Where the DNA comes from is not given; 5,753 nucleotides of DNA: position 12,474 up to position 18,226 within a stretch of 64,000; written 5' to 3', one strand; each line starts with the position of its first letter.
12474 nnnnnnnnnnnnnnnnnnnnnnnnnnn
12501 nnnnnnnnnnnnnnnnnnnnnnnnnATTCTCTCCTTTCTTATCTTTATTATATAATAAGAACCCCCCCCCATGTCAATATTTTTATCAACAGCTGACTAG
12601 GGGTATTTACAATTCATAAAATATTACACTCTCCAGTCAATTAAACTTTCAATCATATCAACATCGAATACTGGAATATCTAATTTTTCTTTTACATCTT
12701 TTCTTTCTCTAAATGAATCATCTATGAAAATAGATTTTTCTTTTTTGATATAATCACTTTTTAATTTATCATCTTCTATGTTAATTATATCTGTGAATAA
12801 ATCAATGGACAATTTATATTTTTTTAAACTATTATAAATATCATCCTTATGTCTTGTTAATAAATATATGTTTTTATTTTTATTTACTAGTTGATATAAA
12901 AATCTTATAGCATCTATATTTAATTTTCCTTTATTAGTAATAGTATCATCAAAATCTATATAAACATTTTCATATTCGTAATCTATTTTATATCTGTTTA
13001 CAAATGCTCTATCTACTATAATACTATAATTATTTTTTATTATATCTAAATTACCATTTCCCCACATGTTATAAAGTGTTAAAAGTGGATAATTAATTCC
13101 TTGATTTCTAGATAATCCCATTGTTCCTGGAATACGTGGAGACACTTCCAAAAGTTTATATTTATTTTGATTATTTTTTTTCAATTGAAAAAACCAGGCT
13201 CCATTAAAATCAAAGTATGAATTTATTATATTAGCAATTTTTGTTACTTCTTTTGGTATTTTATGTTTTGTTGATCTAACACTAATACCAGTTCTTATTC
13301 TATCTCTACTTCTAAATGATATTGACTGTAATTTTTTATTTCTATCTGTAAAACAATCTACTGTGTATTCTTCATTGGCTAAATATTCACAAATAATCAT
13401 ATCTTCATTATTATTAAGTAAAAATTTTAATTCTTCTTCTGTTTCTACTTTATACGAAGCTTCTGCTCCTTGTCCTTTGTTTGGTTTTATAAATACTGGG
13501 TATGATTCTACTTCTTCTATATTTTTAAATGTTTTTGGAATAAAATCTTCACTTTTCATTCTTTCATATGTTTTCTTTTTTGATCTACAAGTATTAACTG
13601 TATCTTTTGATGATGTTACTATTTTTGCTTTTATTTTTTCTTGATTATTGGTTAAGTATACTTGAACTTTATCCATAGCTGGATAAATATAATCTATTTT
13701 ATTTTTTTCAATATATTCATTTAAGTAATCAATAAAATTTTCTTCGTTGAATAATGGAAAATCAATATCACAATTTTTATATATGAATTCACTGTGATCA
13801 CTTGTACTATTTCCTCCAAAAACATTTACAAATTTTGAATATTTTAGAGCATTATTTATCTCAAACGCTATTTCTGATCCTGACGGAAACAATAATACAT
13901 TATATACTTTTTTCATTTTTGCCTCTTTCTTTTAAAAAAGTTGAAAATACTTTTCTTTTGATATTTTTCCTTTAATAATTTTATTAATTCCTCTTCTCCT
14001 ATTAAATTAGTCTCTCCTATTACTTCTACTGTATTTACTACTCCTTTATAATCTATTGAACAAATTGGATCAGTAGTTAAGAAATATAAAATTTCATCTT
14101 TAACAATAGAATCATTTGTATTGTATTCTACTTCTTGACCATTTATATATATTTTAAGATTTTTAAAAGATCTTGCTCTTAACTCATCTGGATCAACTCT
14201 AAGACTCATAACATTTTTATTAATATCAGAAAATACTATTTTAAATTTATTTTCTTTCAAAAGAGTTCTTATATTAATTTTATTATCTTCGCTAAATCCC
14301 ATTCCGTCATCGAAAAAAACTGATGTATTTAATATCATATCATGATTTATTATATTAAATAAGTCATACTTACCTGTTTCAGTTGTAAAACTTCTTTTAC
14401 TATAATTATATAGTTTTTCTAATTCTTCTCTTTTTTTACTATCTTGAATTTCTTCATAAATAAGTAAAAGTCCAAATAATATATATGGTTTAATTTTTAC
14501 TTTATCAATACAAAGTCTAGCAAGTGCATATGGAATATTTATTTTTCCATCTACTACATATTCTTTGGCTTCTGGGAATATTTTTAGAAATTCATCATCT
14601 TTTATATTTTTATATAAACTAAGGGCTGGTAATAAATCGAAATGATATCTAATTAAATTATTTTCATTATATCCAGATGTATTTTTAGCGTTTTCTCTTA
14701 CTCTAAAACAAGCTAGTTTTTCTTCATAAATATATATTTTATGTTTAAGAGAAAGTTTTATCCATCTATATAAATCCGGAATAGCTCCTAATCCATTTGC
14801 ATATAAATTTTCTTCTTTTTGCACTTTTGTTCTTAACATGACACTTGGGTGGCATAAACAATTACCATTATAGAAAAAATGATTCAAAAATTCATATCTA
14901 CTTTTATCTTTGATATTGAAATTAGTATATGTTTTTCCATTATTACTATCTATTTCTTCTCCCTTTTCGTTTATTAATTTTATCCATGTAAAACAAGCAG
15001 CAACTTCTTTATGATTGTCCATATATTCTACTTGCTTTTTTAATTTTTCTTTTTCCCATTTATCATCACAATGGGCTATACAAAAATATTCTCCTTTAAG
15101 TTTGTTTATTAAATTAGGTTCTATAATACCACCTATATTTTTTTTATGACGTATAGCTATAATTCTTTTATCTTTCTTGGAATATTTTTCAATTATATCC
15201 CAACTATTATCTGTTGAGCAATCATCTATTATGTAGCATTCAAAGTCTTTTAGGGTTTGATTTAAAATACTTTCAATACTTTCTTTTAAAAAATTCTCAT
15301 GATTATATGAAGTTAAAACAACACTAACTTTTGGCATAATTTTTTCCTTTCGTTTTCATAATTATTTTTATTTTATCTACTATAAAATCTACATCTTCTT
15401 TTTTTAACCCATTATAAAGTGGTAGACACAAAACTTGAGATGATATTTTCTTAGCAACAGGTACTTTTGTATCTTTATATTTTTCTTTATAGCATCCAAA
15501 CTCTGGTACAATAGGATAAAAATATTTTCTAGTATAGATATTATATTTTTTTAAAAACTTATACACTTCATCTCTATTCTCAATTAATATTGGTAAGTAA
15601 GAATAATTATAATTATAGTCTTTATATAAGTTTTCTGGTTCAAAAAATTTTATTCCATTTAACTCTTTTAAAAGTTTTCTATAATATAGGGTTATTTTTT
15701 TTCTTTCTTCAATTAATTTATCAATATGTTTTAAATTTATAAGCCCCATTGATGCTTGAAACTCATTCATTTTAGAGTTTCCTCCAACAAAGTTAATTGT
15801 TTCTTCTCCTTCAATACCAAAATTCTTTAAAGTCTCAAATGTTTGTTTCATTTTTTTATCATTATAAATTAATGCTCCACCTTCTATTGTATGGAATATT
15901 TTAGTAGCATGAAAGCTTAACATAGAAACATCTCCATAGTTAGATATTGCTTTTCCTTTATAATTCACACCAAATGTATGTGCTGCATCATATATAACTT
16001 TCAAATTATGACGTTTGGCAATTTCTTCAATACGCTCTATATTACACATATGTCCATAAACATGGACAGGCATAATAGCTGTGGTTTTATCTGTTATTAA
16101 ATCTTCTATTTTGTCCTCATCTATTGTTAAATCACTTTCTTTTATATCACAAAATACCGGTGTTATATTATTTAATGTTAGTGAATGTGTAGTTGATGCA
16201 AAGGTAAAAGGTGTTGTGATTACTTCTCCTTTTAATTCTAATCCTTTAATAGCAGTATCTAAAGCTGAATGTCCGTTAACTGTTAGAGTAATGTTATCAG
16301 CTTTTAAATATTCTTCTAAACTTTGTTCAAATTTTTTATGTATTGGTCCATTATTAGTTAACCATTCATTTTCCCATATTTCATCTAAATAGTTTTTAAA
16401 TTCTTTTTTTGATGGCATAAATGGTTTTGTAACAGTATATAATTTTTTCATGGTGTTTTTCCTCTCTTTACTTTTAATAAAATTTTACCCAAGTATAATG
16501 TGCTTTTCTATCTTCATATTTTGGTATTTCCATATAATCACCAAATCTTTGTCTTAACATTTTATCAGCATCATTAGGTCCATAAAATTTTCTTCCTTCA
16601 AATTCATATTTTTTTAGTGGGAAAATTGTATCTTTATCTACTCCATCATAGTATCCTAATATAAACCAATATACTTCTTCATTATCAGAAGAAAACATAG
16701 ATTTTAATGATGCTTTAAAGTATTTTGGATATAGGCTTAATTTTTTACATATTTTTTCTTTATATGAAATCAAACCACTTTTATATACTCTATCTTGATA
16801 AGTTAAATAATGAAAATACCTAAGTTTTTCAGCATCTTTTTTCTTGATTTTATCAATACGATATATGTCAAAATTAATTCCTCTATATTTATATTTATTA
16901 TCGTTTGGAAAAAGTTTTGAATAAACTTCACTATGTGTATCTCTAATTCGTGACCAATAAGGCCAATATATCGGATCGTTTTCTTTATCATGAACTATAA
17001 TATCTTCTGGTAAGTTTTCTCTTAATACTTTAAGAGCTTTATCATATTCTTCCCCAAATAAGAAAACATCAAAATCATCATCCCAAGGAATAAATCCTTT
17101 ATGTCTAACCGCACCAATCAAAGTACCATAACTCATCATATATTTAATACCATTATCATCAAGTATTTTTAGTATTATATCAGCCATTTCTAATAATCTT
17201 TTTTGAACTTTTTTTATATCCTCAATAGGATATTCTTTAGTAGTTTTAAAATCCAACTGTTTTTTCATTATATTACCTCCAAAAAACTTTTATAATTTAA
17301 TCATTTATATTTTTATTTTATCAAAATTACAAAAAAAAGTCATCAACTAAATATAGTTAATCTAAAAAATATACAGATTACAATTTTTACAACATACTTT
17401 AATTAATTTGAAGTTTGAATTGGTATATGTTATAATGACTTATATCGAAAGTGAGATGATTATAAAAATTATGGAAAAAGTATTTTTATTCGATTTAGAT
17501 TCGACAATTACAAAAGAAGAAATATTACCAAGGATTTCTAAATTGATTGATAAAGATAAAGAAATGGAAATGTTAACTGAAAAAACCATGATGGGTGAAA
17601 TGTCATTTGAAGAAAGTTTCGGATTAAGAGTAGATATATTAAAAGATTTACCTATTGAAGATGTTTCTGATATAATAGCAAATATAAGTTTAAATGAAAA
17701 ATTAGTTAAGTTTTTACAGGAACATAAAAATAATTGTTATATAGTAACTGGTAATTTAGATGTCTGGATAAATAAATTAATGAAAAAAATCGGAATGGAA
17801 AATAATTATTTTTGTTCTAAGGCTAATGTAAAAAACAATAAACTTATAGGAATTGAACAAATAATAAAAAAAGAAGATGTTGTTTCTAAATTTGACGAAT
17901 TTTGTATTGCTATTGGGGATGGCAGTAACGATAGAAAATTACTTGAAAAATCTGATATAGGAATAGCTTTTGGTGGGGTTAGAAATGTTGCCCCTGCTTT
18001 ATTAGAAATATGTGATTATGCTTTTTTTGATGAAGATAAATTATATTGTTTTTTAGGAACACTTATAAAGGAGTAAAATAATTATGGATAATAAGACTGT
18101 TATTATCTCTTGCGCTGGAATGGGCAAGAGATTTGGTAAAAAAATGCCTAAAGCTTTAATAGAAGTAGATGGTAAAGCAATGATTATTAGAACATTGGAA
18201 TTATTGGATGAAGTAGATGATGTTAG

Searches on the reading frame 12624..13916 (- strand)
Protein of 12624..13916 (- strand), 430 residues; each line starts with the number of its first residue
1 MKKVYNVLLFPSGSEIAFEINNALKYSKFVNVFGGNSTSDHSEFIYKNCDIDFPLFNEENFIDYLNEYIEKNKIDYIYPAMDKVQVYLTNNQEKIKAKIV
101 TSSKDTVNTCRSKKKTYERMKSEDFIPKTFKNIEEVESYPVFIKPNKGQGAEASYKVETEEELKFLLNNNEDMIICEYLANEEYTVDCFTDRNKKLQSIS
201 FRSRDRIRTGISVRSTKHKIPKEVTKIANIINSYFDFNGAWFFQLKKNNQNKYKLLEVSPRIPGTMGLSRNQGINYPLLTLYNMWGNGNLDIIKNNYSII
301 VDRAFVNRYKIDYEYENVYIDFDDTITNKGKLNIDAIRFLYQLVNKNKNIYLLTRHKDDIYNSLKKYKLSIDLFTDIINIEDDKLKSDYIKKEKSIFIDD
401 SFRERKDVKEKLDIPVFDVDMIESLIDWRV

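Call 9: search_protein_families(library=pfam, proteins=[window:12624-13916:-], max_evalue=0.01)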
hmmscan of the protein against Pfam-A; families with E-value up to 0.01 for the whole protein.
window:12624-13916:- (430 aa): 3 families
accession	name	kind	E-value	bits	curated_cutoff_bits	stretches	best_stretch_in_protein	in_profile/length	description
PF15632.11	ATPgrasp_Ter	-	4.6e-19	68.9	29.1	1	171-301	3-125/131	ATP-grasp in the biosynthetic pathway with Ter operon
PF02655.19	ATP-grasp_3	-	7.9e-08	33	23.2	1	110-265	1-160/160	ATP-grasp domain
PF13535.11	ATP-grasp_4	-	0.003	17.6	27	0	168-260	50-150/160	ATP-grasp domain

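Call 10: search_protein_families(library=ncbifam, proteins=[window:12624-13916:-], max_evalue=0.01)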
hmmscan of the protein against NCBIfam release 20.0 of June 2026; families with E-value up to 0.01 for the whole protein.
window:12624-13916:- (430 aa): 10 families
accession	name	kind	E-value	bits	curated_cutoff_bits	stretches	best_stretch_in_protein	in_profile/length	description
NF009405.0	PRK12767.1-4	equivalog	2.2e-31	109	390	1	51-290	48-294/320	carbamoyl phosphate synthase-like protein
NF009402.0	PRK12767.1-1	equivalog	2.5e-30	105.4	218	1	6-279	4-293/329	carbamoyl phosphate synthase-like protein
NF009406.0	PRK12767.1-5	equivalog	1.1e-24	87.1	271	1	53-294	51-303/327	carbamoyl phosphate synthase-like protein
NF009403.0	PRK12767.1-2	equivalog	2.3e-17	63.2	286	1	42-227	36-232/342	carbamoyl phosphate synthase-like protein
NF009404.0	PRK12767.1-3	equivalog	2.3e-08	33.3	316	1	54-286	50-308/344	carbamoyl phosphate synthase-like protein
TIGR03909.1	pyrrolys_PylC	equivalog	4.1e-07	29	248.3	1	68-193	55-181/374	3-methylornithine--L-lysine ligase PylC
NF053643.1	Ddl_archaea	equivalog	9.8e-07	28.1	500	1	94-285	88-295/367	putative pseudomurein biosynthesis ATP-grasp protein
NF005315.0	PRK06849.1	equivalog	0.0023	17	406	1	40-133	43-138/389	hypothetical protein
NF000093.1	D_ala_D_ser_VanN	exception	0.0024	17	700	1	30-167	72-199/343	D-alanine--D-serine ligase VanN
NF002563.0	PRK02186.1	subfamily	0.0064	14.8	625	1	102-194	97-203/890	argininosuccinate lyase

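Call 11: find_encoding_contigs(protein=window:12624-13916:-, flank=3000, max_places=10)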
Protein window:12624-13916:- (430 aa): 4 contigs read that carry it; 2 places shown.
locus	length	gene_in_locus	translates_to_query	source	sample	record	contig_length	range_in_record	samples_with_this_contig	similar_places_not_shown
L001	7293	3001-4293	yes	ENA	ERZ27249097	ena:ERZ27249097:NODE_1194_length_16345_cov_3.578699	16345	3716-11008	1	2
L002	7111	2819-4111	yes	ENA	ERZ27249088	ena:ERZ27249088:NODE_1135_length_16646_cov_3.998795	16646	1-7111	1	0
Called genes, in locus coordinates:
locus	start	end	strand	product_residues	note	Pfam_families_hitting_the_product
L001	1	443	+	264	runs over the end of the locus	PF04991:LicD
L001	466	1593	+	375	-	PF00155:Aminotran_1_2 (weak), PF01041:DegT_DnrJ_EryC1, PF01053:Cys_Met_Meta_PP (weak)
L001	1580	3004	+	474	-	PF00535:Glycos_transf_2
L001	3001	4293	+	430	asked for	PF02655:ATP-grasp_3, PF15632:ATPgrasp_Ter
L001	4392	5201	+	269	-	-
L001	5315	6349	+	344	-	PF01663:Phosphodiest (weak)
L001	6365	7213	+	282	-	PF11449:ArsP_2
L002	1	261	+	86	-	?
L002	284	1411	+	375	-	PF00155:Aminotran_1_2 (weak), PF01041:DegT_DnrJ_EryC1, PF01053:Cys_Met_Meta_PP (weak)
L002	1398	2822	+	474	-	PF00535:Glycos_transf_2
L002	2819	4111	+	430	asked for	PF02655:ATP-grasp_3, PF15632:ATPgrasp_Ter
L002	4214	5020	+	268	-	-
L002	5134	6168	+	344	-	PF01663:Phosphodiest (weak)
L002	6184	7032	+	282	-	PF11449:ArsP_2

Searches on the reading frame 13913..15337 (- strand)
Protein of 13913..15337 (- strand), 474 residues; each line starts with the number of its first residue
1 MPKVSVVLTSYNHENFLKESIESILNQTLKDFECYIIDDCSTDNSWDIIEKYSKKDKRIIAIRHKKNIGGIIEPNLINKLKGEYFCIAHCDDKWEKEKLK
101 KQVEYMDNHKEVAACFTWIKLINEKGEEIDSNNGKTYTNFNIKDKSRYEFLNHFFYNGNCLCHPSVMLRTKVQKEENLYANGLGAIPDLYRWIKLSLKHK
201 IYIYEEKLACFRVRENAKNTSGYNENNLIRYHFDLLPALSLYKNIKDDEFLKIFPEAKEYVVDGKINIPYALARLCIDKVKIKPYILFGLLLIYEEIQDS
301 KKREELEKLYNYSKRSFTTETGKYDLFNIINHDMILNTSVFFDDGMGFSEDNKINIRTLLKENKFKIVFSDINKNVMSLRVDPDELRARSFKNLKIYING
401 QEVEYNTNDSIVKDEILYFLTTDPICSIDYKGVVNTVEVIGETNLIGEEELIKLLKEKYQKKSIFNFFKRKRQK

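Call 9: search_protein_families(library=pfam, proteins=[window:13913-15337:-], max_evalue=0.01)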
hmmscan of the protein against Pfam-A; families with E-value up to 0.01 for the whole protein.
window:13913-15337:- (474 aa): 2 families
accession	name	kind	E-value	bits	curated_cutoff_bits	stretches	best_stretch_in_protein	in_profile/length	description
PF00535.33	Glycos_transf_2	-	1e-28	100.8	23.3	1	5-156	1-152/168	Glycosyl transferase family 2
PF13641.12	Glyco_tranf_2_3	-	0.00028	21.4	27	1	2-114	1-118/230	Glycosyltransferase like family 2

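Call 10: search_protein_families(library=ncbifam, proteins=[window:13913-15337:-], max_evalue=0.01)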
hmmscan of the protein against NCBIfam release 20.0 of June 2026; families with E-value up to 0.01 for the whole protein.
window:13913-15337:- (474 aa): 17 families
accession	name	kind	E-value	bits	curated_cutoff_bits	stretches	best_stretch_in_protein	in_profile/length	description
NF047683.1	TeichurnBiosyTuaG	equivalog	6.2e-30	104.7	400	1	2-131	6-135/252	teichuronic acid biosynthesis protein TuaG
NF053739.1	GlytfEpsEBac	equivalog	5.1e-22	78.1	450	1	2-217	1-206/265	glycosyltransferase EpsE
NF007482.0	PRK10073.1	equivalog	5.2e-16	58.6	423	1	2-116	6-121/334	glycosyltransferase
NF050050.1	ProtGlycPglI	equivalog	5.7e-13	48.9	500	1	1-225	1-214/306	GalNAc(5)-diNAcBac-PP-undecaprenol beta-1,3-glucosyltransferase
TIGR03937.1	PgaC_IcaA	equivalog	1.5e-11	43.9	422.3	1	2-112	45-156/407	poly-beta-1,6-N-acetyl-D-glucosamine synthase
NF007453.0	PRK10018.1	equivalog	2.7e-09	37.1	382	1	2-118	6-121/280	colanic acid biosynthesis glycosyltransferase WcaA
TIGR04017.1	WcaA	equivalog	1.1e-08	35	495.75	1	2-118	5-120/279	colanic acid biosynthesis glycosyltransferase WcaA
TIGR03111.1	glyc2_xrt_Gpos1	hypoth_equivalog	2.8e-06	26.4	363.95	1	1-135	48-182/439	TIGR03111 family XrtG-associated glycosyltransferase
NF041875.1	EPS_EpsD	equivalog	7.2e-06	25.6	370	1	4-69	1-66/325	exopolysaccharide biosynthesis glycosyltransferase EpsD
NF047588.1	GlcsyltransPgfSStrep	equivalog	9.7e-06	25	500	1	3-69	2-72/308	glycosyltransferase PgfS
NF007986.1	PRK10714.1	equivalog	1.1e-05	24.6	529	1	3-70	7-78/316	undecaprenyl-phosphate 4-deoxy-4-formamido-L-arabinose transferase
NF041394.1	GtaseAglG_Halo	equivalog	1.2e-05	24.8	440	1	3-114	2-115/304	glucosyl-dolichyl phosphate glucuronosyltransferase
TIGR04440.1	glyco_TIGR04440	domain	2.6e-05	24.1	70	1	3-161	1-162/215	TIGR00180 family glycosyltransferase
NF038299.1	EPS_HpsN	equivalog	2.7e-05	23.3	425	1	2-57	1-54/317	hormogonium polysaccharide biosynthesis glycosyltransferase HpsN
NF038302.1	EPS_HpsE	equivalog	6e-05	22.2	300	1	4-115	3-120/307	hormogonium polysaccharide biosynthesis glycosyltransferase HpsE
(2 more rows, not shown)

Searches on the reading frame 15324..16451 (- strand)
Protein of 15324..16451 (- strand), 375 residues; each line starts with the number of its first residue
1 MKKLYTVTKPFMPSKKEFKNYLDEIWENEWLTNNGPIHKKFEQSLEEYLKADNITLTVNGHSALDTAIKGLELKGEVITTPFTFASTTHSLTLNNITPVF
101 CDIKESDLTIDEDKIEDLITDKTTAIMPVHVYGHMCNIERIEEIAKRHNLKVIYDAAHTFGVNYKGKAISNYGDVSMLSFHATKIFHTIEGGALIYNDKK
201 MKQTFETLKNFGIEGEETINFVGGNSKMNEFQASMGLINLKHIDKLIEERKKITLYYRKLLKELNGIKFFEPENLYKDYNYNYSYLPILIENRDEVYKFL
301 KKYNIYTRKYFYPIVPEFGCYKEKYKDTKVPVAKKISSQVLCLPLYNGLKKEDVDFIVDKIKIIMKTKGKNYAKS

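Call 9: search_protein_families(library=pfam, proteins=[window:15324-16451:-], max_evalue=0.01)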
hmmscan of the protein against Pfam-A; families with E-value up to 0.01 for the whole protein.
window:15324-16451:- (375 aa): 5 families
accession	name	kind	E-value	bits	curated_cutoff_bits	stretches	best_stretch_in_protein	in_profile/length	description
PF01041.23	DegT_DnrJ_EryC1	-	1.2e-96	324.6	19.8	1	15-361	4-359/360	DegT/DnrJ/EryC1/StrS aminotransferase family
PF00155.27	Aminotran_1_2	-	1e-06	28.6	19.7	1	36-171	42-201/361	Aminotransferase class I and II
PF01053.26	Cys_Met_Meta_PP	-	1.1e-06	28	27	1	35-209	51-226/381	Cys/Met metabolism PLP-dependent enzyme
PF00266.25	Aminotran_5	-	0.00043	19.8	21.5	1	52-272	59-302/371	Aminotransferase class-V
PF01212.27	Beta_elim_lyase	-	0.0014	18.5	27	1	102-267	117-271/288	Beta-eliminating lyase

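Call 10: search_protein_families(library=ncbifam, proteins=[window:15324-16451:-], max_evalue=0.01)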
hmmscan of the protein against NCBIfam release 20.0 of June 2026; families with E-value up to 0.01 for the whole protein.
window:15324-16451:- (375 aa): 32 families (the best 25 are shown)
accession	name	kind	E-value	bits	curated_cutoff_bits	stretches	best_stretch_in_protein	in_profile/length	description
TIGR04427.1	PLP_DesI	equivalog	2e-80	270.8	650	1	6-366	22-384/390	dTDP-4-dehydro-6-deoxyglucose aminotransferase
TIGR03588.1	PseC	equivalog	5.4e-64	216.5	423.5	1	24-363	19-378/380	UDP-4-amino-4,6-dideoxy-N-acetyl-beta-L-altrosamine transaminase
NF008687.0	PRK11706.1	equivalog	7.7e-57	192.7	375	1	16-364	12-373/375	dTDP-4-amino-4,6-dideoxygalactose transaminase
TIGR04181.1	NHT_00031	hypoth_equivalog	1.9e-54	184.9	420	1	16-344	10-357/359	LegC family aminotransferase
TIGR02379.1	ECA_wecE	subfamily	5.8e-48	163.5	434.85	1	19-362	14-372/376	dTDP-4-amino-4,6-dideoxy-D-glucose transaminase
NF008658.2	PRK11658.1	equivalog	5.6e-44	150.3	631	1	7-366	7-378/379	UDP-4-amino-4-deoxy-L-arabinose aminotransferase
NF011936.0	PRK15407.1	equivalog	9.4e-43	146.5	423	2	17-212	48-251/440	lipopolysaccharide biosynthesis protein RfbH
TIGR01977.1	am_tr_V_EF2568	hypoth_equivalog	4.4e-10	39.1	377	1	50-247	61-257/376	cysteine desulfurase family protein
NF005816.0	PRK07682.1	equivalog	1.3e-07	30.6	620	1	47-157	86-204/390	aminotransferase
TIGR03812.1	tyr_de_CO2_Arch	equivalog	2.1e-06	26.8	299.4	1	82-271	118-316/375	tyrosine decarboxylase MfnA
NF000586.1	PRK00011.1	subfamily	2.9e-06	26.3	335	1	92-216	125-251/404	serine hydroxymethyltransferase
NF005817.0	PRK07683.1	equivalog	2.6e-05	23.1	575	1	48-146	86-188/387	aminotransferase A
TIGR01814.1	kynureninase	equivalog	5.1e-05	22.3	246.4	1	21-164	56-213/400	kynureninase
TIGR01265.1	tyr_nico_aTase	subfamily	6e-05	22.2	292.45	1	37-156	82-209/403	tyrosine/nicotianamine family aminotransferase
NF005744.0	PRK07568.1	subfamily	6.1e-05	22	389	1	43-159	80-205/398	pyridoxal phosphate-dependent aminotransferase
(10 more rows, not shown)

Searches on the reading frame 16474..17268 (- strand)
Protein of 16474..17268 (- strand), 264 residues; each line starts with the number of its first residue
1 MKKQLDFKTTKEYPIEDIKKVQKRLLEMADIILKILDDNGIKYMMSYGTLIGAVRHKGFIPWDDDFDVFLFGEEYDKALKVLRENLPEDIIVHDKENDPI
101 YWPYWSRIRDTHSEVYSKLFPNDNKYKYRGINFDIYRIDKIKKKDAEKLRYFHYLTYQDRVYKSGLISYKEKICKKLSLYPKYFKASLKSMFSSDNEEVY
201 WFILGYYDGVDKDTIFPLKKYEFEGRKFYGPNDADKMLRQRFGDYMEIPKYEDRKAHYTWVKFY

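Call 9: search_protein_families(library=pfam, proteins=[window:16474-17268:-], max_evalue=0.01)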
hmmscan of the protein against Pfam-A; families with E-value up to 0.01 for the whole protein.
window:16474-17268:- (264 aa): 1 family
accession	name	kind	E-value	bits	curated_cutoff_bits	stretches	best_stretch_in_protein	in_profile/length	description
PF04991.19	LicD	-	1.2e-30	107.8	22.6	1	38-243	3-227/227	LicD family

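Call 10: search_protein_families(library=ncbifam, proteins=[window:16474-17268:-], max_evalue=0.01)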
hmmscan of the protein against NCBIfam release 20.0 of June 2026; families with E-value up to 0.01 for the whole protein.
window:16474-17268:- (264 aa): 1 family
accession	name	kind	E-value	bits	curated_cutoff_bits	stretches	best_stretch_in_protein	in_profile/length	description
NF045866.1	GGPL_Ptran_Mf1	equivalog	2.1e-23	83.6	225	1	22-258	2-234/240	diacylglycerol cholinephosphotransferase Mf1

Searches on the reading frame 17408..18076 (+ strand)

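Call 9: search_protein_families(library=pfam, proteins=[window:17408-18076:+], max_evalue=0.01)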
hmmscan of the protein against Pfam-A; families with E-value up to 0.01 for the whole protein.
window:17408-18076:+ (222 aa): 3 families
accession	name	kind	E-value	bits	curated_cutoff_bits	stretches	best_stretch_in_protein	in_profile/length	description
PF12710.13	HAD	-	4.8e-11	43.9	27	1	27-180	2-189/189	haloacid dehalogenase-like hydrolase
PF00702.32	Hydrolase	-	4.4e-09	37.5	26.4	1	24-178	2-186/191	haloacid dehalogenase-like hydrolase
PF08282.18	Hydrolase_3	-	1.3e-06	28.8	20.9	1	12-204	78-241/255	haloacid dehalogenase-like hydrolase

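Call 10: search_protein_families(library=ncbifam, proteins=[window:17408-18076:+], max_evalue=0.01)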
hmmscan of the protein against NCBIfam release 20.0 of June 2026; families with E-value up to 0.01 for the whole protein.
window:17408-18076:+ (222 aa): 23 families
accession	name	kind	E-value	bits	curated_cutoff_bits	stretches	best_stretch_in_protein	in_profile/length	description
TIGR00338.1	serB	equivalog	7.8e-27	94.3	144.15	1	21-191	12-196/219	phosphoserine phosphatase SerB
TIGR01488.1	HAD-SF-IB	subfamily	1.9e-20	73.5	45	1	25-181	1-176/177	HAD-IB family phosphatase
NF008350.0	PRK11133.1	equivalog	1.6e-15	57.1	413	1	25-190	112-291/324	phosphoserine phosphatase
NF010109.0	PRK13582.1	equivalog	1e-09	38.4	133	1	48-197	21-178/205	bifunctional phosphoserine phosphatase/homoserine phosphotransferase ThrH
TIGR01489.1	DKMTPPase-SF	subfamily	2.3e-08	34.4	81.55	1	25-152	3-136/188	MtnX-like HAD-IB family phosphatase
NF007103.0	PRK09552.1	equivalog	3.1e-07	30.3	292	1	23-145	3-128/220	2-hydroxy-3-keto-5-methylthiopentenyl-1-phosphate phosphatase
TIGR02137.1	HSK-PSP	equivalog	6.9e-07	28.9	223.4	1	78-194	50-175/203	bifunctional phosphoserine phosphatase/homoserine phosphotransferase ThrH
TIGR03333.1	salvage_mtnX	equivalog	1e-06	28.9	303.2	1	27-146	3-125/214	2-hydroxy-3-keto-5-methylthiopentenyl-1-phosphate phosphatase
TIGR01491.1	HAD-SF-IB-PSPlk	hypoth_equivalog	1.1e-06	28.5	151.9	1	22-190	3-190/201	phosphoserine phosphatase-like hydrolase, archaeal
TIGR00099.1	Cof-subfamily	subfamily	2.7e-06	27.2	137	1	140-190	184-231/256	Cof-type HAD-IIB family hydrolase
TIGR01494.1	ATPase_P-type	subfamily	6.3e-06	24.9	62.3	1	155-198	374-420/478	HAD-IC family P-type ATPase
TIGR01525.1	ATPase-IB_hvy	subfamily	1.6e-05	24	346.25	1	97-195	393-483/560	heavy metal translocating P-type ATPase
TIGR01484.1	HAD-SF-IIB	subfamily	1.8e-05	24.9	41.8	0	144-186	180-219/221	HAD-IIB family hydrolase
TIGR01482.1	SPP-subfamily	subfamily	8.3e-05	22.3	107.15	0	165-205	167-204/225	sucrose-phosphate phosphatase subfamily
NF002245.0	PRK01158.1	equivalog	0.00017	21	198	1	142-204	155-211/233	phosphoglycolate phosphatase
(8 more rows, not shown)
